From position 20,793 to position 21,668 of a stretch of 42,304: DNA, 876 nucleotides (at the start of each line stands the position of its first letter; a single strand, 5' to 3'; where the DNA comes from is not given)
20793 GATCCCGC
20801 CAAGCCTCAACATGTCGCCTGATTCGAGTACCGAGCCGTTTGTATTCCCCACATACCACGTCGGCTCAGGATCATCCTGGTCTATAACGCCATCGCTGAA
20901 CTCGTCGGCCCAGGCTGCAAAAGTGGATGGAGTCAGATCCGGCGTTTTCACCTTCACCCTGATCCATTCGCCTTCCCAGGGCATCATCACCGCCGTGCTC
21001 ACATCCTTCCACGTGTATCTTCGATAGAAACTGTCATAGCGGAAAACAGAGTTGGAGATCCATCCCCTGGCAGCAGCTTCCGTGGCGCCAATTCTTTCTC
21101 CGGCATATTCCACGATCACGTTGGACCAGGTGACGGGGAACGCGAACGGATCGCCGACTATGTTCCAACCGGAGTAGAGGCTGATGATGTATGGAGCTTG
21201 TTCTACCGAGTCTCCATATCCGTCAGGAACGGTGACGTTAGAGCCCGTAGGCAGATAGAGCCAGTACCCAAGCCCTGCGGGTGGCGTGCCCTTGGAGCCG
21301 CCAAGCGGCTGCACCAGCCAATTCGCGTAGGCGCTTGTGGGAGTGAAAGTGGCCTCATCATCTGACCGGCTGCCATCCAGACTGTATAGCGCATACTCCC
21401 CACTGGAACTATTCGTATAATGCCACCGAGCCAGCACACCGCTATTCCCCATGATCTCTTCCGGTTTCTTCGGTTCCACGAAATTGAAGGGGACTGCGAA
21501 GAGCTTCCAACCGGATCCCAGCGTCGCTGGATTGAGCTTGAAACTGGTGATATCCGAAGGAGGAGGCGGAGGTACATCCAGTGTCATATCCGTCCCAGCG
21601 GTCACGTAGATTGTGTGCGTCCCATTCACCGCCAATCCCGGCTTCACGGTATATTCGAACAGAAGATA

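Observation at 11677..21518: Shared Trp-rich ~170-190-aa module in three consecutive secreted proteins, including the protease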

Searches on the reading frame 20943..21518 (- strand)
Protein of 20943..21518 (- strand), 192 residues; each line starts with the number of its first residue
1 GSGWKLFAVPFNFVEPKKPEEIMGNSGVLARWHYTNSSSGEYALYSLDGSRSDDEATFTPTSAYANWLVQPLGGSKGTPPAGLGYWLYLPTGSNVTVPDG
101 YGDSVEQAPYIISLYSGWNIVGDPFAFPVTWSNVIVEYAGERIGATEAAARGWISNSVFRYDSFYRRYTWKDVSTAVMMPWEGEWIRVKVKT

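Call 5: search_protein_families(library=pfam, proteins=[window:20943-21518:-], max_evalue=10)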
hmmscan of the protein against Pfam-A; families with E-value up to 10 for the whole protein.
window:20943-21518:- (192 aa): 0 families

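Call 11: search_solved_structures(query=A1, max_evalue=10)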
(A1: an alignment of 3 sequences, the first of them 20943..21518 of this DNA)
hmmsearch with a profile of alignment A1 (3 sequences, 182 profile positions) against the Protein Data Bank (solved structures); distinct sequences matched with E-value up to 10: 1.
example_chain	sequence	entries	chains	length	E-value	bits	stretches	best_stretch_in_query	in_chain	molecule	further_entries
2k9k_A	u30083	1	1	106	1.1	12.2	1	8-55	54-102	TonB2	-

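Call 13: find_homologous_proteins(query=A1, max_evalue=0.001)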
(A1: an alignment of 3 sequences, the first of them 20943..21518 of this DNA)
Query A1 (3 sequences) (192 aa, profile of the alignment): 5 proteins with E <= 0.001 among 3845 candidates.
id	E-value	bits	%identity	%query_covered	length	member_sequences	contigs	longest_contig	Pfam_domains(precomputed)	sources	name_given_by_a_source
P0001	3.5e-40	156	27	56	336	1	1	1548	-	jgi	jgi:hypothetical protein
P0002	1.2e-38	151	35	55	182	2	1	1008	-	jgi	-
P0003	1.9e-30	124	60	65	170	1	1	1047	-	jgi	jgi:hypothetical protein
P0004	3.5e-17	81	31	57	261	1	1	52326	-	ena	-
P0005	3.0e-16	78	33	55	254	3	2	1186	PF13287.13,PF13290.14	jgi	jgi:hypothetical protein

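Call 18: find_encoding_contigs(protein=P0004, flank=10000, max_places=3)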
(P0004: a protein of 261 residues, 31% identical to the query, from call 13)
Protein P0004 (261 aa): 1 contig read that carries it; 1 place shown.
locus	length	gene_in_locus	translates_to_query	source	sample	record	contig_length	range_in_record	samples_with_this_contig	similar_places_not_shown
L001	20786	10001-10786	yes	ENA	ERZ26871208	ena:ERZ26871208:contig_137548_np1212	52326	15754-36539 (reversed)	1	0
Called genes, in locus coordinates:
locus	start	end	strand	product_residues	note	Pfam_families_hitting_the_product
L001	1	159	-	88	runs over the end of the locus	-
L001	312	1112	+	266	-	PF00702:Hydrolase, PF13344:Hydrolase_6, PF13242:Hydrolase_like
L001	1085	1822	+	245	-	PF13483:Lactamase_B_3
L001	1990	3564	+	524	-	PF00890:FAD_binding_2, PF01266:DAO (weak), PF07992:Pyr_redox_2 (faint), PF02910:Succ_DH_flav_C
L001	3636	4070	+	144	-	-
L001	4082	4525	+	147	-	-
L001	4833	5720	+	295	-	PF10340:Say1_Mug180, PF20434:BD-FAE, PF07859:Abhydrolase_3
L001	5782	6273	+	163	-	-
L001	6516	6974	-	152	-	-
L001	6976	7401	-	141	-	-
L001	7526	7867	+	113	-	-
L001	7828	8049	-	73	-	-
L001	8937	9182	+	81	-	-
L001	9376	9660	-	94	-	-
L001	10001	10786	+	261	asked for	-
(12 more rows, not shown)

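Call 25: predict_structure(alignment_id=A2)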
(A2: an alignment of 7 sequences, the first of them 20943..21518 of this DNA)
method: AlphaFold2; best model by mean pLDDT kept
length: 192 residues; sequences in the alignment: 7
mean_pLDDT: 59.0   pTM: 0.50
mean pLDDT of the five models: 59.0, 58.6, 58.2, 56.2, 55.5
residues with pLDDT >= 90: 2; 70-90: 51; 50-70: 74; < 50: 65
segments of 3 or more residues with pLDDT < 50: 36-52, 54-66, 70-82, 95-106, 122-124
pLDDT, mean of each block of 10 residues (from residue 1): 55 55 54 46 44 40 48 37 56 48 49 66 60 82 89 83 64 74 72 60
secondary structure, 60 per line:
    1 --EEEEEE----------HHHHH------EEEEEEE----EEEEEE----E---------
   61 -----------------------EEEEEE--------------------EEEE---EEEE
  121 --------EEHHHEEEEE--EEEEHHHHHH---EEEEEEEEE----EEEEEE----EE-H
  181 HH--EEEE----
elements in order: E3-8 H19-23 E30-36 E41-46 E84-89 E110-113 E117-120 E134-138 E141-144 H145-150 E154-162 E167-172 E185-188
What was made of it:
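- Tried and rejected: First structure model: made from a 7-sequence alignment of the B copy, it was poor (pLDDT 59, call 25) and was not used.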

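Call 26: search_protein_representatives(alignment_id=A2)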
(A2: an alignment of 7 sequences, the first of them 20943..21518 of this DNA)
Query: 7 sequences, 171 profile positions. Proteins with E-value up to 0.001 (for the whole library): 15489; up to 1e-10: 3818; up to 1e-30: 195. The best 150 are listed.
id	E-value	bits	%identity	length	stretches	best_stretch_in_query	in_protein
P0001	1.9e-60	219.8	-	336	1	6-171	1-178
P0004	1.3e-59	217.1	-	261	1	1-171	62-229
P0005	5.3e-56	205.3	-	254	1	1-171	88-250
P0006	9.7e-51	188.2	-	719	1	2-171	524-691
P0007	8.4e-50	185.1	-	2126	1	2-171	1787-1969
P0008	1.3e-49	184.5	-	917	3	2-169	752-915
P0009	2.9e-49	183.4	-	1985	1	2-171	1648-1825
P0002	1.5e-48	181.1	-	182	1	14-171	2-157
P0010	2.6e-48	180.3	-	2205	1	2-171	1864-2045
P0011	2.2e-47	177.2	-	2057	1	2-170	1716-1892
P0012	6.4e-47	175.8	-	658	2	2-171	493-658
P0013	4.4e-46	173.0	-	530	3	4-168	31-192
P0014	2.1e-45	170.8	-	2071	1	2-170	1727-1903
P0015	1.9e-44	167.7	-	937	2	4-169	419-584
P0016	1.9e-44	167.7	-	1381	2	2-169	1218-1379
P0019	9.1e-44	165.5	-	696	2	4-169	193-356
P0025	8.1e-42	159.2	-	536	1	1-170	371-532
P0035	4.8e-40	153.4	-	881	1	2-170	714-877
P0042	3.9e-39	150.4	-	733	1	2-170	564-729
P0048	9.0e-39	149.2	-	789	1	1-171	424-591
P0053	1.5e-38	148.5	-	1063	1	2-168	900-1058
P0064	3.4e-37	144.1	-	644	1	3-171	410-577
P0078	3.2e-36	140.9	-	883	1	2-170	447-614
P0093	1.4e-35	138.8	-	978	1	2-170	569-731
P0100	2.7e-35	137.9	-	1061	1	2-165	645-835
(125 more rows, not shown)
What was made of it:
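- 15,489 representative proteins at E<=1e-3, and 3,818 at E<=1e-10 (call 26).
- Tried and rejected: It was useless for counting, so the exhaustive search (call 26) was used instead.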

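Call 38: search_protein_families(library=pfam, proteins=[P0008, P0019, P0025, P0035, P0042, P0048, P0053, P0064, P0078, P0093], max_evalue=0.01)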
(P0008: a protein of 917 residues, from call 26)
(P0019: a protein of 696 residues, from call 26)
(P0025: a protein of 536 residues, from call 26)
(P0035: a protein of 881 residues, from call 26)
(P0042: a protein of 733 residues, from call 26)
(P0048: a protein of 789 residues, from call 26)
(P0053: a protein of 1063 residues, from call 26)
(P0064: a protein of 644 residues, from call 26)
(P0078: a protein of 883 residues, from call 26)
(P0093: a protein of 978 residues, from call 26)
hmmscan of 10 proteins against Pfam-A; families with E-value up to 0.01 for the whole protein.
P0008 (917 aa): 7 families
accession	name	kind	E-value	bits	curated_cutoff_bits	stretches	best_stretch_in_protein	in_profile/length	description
PF09136.16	Glucodextran_B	-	2.7e-13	50.1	27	1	209-294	1-82/83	Glucodextranase, domain B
PF19077.6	Big_13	-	7.4e-08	33.3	27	1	229-295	31-102/102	Bacterial Ig-like domain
PF17936.7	Big_6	-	6.4e-06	26.8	27.6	1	225-294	13-83/83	Bacterial Ig domain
PF16403.11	Bact_surface_Ig-like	-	2.1e-05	24.9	27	0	366-392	45-71/71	Bacterial surface protein, Ig-like domain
PF18981.6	InlK_D3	-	0.00046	20.6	25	0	250-293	30-73/75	Internalin K domain (D3/D4)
PF12245.14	Big_3_2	-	0.0033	18.1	23.3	0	240-294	64-121/122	Bacterial Ig-like domain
PF00681.25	Plectin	-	0.005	17.1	20.5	0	860-876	17-33/39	Plectin repeat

P0019 (696 aa): 2 families
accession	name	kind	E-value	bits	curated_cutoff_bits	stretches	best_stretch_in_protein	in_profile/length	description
PF12733.13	Cadherin-like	-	0.0024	18.7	24.2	0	504-551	31-77/89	Cadherin-like beta sandwich domain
PF17963.7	Big_9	-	0.0046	18.3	23.6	1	95-176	14-88/89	Bacterial Ig domain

P0025 (536 aa): 3 families
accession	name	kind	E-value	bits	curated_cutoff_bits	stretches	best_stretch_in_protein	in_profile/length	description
PF13290.12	CHB_HEX_C_1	-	4e-53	177.7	22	4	128-191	4-67/67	Chitobiase/beta-hexosaminidase C-terminal domain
PF13287.12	Fn3_assoc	-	3.9e-45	152.2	23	4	136-194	1-59/59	Fn3 associated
PF15971.10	Mannosyl_trans4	-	0.0028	18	33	1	358-427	56-124/163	DolP-mannose mannosyltransferase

P0035 (881 aa): 3 families
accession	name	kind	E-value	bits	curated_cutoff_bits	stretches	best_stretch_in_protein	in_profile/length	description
PF01833.30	TIG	-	3.3e-18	65.9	20.9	2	537-617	4-84/84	IPT/TIG domain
PF13360.13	PQQ_2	-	1.8e-05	25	27.6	1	91-124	32-65/233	Outer membrane protein assembly factor BamB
PF13570.13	Beta-prop_ACSF4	-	0.0053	16.6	133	0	71-124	131-177/329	Beta-alanine-activating enzyme, beta-propeller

P0042 (733 aa): 1 family
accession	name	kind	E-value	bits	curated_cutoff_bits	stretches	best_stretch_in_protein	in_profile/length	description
PF01841.26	Transglut_core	-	2.8e-19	69.8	23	1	289-381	10-107/108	Transglutaminase-like superfamily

P0048 (789 aa): 0 families

P0053 (1063 aa): 3 families
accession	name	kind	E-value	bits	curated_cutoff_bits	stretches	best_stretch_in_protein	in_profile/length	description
PF13290.12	CHB_HEX_C_1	-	1.9e-61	204.3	22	4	820-883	1-64/67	Chitobiase/beta-hexosaminidase C-terminal domain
PF13287.12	Fn3_assoc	-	9.7e-44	147.7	23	4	591-636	7-52/59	Fn3 associated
PF09286.16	Pro-kuma_activ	-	1.6e-23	84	23.5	1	56-196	8-142/143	Pro-kumamolisin, activation domain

P0064 (644 aa): 0 families

P0078 (883 aa): 2 families
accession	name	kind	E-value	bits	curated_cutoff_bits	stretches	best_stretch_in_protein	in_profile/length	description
PF13860.13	FlgD_ig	-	1.7e-07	31.6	27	1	806-863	18-75/79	FlgD Ig-like domain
PF10029.15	DUF2271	-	0.0076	16.4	27.3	0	835-882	74-121/136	Predicted periplasmic protein (DUF2271)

P0093 (978 aa): 2 families
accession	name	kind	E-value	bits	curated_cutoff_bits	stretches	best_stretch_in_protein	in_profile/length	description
PF05547.17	Peptidase_M6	-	0.00018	21.3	22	0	206-285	217-293/294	Immune inhibitor A peptidase M6, catalytic domain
PF13202.12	EF-hand_5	-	0.0041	17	25.9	0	147-161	2-17/25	EF hand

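Call 48: list_cluster_members(proteins=[P0006, P0007, P0100, P0008, P0035, P0042, P0053, P0078, P0093, P0004])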
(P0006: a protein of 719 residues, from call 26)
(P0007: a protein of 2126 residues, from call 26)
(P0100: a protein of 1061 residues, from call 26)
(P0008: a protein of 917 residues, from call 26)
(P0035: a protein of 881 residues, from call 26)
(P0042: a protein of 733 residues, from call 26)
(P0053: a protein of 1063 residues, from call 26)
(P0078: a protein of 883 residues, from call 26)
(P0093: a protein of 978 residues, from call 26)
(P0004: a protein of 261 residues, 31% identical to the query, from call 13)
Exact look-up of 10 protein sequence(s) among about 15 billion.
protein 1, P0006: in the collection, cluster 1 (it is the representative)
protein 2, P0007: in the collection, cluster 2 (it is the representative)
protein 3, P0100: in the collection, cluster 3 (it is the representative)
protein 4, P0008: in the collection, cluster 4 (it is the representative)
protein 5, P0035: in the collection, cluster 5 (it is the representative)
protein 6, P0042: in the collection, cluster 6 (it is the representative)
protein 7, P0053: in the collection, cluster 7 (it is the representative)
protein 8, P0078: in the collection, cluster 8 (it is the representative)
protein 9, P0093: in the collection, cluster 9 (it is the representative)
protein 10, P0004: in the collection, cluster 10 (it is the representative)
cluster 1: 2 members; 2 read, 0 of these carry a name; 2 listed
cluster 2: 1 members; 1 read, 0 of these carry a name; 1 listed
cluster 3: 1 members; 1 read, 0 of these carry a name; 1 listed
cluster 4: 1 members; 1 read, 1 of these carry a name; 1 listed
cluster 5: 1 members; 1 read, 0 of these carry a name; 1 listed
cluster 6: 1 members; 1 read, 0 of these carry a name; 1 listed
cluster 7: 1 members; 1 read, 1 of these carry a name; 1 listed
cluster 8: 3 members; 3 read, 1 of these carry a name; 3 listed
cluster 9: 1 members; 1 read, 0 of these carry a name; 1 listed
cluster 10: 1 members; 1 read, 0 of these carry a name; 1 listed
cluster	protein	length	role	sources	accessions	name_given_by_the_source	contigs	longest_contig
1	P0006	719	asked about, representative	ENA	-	-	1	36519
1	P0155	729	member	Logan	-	-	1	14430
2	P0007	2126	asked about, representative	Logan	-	-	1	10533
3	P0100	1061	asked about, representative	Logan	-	-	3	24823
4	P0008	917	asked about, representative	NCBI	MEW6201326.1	MAG: Ig-like domain-containing protein [bacterium]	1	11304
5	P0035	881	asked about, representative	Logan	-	-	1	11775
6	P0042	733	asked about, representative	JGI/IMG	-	-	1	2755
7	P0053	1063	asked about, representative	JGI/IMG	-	hypothetical protein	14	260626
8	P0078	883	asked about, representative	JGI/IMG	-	hypothetical protein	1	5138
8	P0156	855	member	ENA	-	-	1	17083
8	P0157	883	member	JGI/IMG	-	-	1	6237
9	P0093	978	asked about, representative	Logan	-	-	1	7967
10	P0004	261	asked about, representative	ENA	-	-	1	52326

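Call 58: find_encoding_contigs(protein=P0053, flank=10000, max_places=2)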
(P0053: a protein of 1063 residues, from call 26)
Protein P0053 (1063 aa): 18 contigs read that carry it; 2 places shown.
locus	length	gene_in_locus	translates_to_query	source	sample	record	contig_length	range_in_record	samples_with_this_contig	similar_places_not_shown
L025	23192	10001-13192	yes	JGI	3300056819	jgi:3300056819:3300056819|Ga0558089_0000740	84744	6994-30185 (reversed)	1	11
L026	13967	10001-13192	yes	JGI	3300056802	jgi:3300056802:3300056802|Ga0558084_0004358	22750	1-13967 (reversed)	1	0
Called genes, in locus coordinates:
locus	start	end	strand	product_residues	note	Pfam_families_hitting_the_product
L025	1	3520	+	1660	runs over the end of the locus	PF13620:CarboxypepD_reg (weak), PF11974:bMG3, PF01835:MG2, PF17791:MG3 (faint), PF07703:A2M_BRD, PF00207:A2M, PF17973:bMG10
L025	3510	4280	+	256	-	PF04294:VanW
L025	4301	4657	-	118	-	-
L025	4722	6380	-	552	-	PF00909:Ammonium_transp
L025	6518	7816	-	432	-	PF00999:Na_H_Exchanger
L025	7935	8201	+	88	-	-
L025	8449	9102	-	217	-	PF00072:Response_reg, PF00196:GerE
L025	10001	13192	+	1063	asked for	PF09286:Pro-kuma_activ, PF13287:Fn3_assoc, PF13290:CHB_HEX_C_1, PF13287:Fn3_assoc, PF13290:CHB_HEX_C_1, PF13287:Fn3_assoc, PF13290:CHB_HEX_C_1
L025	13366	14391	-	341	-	PF07136:DUF1385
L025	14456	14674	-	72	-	PF01197:Ribosomal_L31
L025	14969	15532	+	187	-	PF00578:AhpC-TSA (weak), PF13911:AhpC-TSA_2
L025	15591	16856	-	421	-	PF00392:GntR, PF13377:Peripla_BP_3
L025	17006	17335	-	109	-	-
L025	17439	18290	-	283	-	PF07963:N_methyl, PF07596:SBP_bac_10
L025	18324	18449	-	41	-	-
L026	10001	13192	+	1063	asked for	PF09286:Pro-kuma_activ, PF13287:Fn3_assoc, PF13290:CHB_HEX_C_1, PF13287:Fn3_assoc, PF13290:CHB_HEX_C_1, PF13287:Fn3_assoc, PF13290:CHB_HEX_C_1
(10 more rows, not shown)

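Call 63: search_protein_families(library=pfam, alignment_id=A7, max_evalue=0.0001)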
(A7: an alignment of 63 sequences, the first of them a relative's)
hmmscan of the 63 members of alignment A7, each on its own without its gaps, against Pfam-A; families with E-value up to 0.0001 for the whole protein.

A. member 1, P0001 (336 aa): 0 families

B. families by the number of members that match (of 63 scanned): 39 families (the first 25 are shown)
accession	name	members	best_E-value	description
PF13290.12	CHB_HEX_C_1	6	1.9e-61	Chitobiase/beta-hexosaminidase C-terminal domain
PF13287.12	Fn3_assoc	6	3.9e-45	Fn3 associated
PF09136.16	Glucodextran_B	6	6.7e-19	Glucodextranase, domain B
PF00041.27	fn3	6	1.4e-15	Fibronectin type III domain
PF19077.6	Big_13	6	1e-13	Bacterial Ig-like domain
PF09286.16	Pro-kuma_activ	5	1.3e-30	Pro-kumamolisin, activation domain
PF01833.30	TIG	5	4.7e-29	IPT/TIG domain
PF00082.27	Peptidase_S8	3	3.1e-48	Subtilase family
PF13860.13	FlgD_ig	3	1.3e-10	FlgD Ig-like domain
PF17936.7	Big_6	2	3.1e-06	Bacterial Ig domain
PF25390.1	WD40_RLD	1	2.4e-31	RCC1-like domain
PF13540.12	RCC1_2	1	4.5e-24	Regulator of chromosome condensation (RCC1) repeat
PF00415.24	RCC1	1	5.7e-21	Regulator of chromosome condensation (RCC1) repeat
PF00722.28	Glyco_hydro_16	1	4.5e-20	Glycosyl hydrolases family 16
PF17963.7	Big_9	1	5.1e-20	Bacterial Ig domain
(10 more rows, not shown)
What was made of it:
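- Closest known: Pre-peptidase C-terminal. Different: The module is shared with non-protease cargo (call 63).
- Two carriers have their own CBM6 or CBM35 (calls 38, 63). Carriers include proteases, a GH16 and a beta-helix protein (call 63).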

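Call 67: search_protein_families(library=ncbifam, proteins=[P0078], max_evalue=0.01)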
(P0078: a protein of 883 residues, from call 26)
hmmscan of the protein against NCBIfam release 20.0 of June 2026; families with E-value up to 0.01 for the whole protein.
P0078 (883 aa): 2 families
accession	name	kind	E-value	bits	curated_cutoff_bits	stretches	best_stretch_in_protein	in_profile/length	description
NF005176.1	PRK06655.1-1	equivalog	2.4e-06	27.6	230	1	784-864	69-150/197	flagellar hook assembly protein FlgD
NF009277.0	PRK12634.1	equivalog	0.00063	19.9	333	1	785-859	96-170/221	flagellar basal body rod modification protein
